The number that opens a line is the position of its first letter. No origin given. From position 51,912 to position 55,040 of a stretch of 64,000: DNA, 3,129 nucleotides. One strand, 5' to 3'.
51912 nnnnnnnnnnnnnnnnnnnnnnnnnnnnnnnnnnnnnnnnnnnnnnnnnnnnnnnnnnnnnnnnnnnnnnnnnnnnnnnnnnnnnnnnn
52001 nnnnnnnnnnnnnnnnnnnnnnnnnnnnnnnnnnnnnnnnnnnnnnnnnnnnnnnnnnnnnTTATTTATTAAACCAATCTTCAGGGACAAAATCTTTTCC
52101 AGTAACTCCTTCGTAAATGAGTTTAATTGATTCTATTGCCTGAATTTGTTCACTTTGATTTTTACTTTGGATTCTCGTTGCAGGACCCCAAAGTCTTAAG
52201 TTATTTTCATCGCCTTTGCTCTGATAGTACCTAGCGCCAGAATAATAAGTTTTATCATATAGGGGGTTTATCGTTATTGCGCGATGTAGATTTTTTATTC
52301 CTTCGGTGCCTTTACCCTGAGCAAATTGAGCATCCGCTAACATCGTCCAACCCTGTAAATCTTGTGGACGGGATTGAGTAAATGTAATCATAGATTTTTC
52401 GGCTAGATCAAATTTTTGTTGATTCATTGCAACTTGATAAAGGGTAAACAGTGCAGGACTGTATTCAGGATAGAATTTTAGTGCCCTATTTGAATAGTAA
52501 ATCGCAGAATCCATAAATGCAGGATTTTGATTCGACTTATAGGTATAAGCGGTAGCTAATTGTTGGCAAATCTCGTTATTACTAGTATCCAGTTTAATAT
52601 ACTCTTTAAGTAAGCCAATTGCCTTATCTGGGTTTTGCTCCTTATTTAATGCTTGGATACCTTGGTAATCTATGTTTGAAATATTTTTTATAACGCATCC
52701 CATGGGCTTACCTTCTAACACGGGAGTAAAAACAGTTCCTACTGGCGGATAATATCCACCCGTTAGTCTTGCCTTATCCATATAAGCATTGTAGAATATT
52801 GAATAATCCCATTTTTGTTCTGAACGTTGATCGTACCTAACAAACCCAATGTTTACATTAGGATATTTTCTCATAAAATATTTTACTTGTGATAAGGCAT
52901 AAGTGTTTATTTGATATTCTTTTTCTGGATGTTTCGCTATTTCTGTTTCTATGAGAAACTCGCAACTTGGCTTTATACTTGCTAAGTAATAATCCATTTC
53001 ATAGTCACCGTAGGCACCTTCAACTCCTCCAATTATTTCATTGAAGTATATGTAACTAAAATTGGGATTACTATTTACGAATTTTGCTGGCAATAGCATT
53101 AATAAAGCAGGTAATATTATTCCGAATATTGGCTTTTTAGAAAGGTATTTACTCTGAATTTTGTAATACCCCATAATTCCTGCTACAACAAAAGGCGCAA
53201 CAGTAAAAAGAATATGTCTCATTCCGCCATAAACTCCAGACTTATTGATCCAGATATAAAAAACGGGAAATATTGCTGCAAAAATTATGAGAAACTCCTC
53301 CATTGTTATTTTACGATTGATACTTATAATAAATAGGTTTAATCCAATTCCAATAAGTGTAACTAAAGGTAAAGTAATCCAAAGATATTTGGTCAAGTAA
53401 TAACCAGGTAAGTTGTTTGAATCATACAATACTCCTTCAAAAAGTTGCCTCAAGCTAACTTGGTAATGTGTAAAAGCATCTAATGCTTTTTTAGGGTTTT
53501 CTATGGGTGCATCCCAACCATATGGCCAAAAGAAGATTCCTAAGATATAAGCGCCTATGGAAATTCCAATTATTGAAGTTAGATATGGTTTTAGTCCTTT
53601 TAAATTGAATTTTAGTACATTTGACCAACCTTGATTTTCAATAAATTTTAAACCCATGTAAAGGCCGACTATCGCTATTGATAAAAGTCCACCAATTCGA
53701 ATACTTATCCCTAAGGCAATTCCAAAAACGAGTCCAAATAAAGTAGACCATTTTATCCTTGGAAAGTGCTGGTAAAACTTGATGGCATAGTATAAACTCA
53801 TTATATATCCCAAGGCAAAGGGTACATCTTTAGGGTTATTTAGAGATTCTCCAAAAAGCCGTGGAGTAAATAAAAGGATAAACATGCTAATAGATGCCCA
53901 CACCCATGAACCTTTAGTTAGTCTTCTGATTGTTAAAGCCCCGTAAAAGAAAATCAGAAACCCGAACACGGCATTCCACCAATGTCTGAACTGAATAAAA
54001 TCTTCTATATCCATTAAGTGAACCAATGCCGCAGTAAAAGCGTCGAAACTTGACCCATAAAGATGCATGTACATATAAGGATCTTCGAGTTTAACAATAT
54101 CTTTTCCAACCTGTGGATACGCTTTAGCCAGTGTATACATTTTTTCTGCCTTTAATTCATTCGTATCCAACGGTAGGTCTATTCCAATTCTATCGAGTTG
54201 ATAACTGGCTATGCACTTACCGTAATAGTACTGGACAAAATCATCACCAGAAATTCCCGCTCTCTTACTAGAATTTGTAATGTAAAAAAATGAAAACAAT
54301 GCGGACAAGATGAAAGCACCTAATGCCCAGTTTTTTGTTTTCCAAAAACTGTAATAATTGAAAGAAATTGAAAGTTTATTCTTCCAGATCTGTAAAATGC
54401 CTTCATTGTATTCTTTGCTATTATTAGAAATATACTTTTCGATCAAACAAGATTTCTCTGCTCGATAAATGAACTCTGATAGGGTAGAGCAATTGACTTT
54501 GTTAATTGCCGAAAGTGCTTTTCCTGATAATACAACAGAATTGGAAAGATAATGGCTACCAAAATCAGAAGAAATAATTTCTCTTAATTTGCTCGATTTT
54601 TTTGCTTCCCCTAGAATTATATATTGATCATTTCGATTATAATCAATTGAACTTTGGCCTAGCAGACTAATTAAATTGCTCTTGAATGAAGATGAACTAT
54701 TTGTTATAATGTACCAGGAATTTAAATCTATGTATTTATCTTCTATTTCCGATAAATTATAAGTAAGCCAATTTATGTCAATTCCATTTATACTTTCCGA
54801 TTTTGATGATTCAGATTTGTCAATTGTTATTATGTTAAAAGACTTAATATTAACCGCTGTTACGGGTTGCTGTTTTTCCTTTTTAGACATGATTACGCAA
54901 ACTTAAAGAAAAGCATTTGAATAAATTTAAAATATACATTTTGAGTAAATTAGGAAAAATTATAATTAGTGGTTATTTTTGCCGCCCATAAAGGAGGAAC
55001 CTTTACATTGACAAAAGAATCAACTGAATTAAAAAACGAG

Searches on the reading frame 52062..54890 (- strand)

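Call 58: search_protein_families(library=pfam, proteins=[window:52062-54890:-], max_evalue=0.001)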
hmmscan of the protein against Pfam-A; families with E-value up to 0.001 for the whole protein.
window:52062-54890:- (942 aa): 4 families
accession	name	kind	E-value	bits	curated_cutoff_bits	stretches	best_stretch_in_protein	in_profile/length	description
PF23914.1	TPR_CcmH_CycH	-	2.3e-05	24.7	42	1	833-899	38-104/158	Cytochrome c-type biogenesis protein H TPR domain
PF13428.12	TPR_14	-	2.4e-05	25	23.5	0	746-780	9-43/44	Tetratricopeptide repeat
PF14559.12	TPR_19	-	2.6e-05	24.9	25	0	794-852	8-66/68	Tetratricopeptide repeat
PF02366.24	PMT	-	0.00038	20.5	22.7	1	304-421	87-205/245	Dolichyl-phosphate-mannose-protein mannosyltransferase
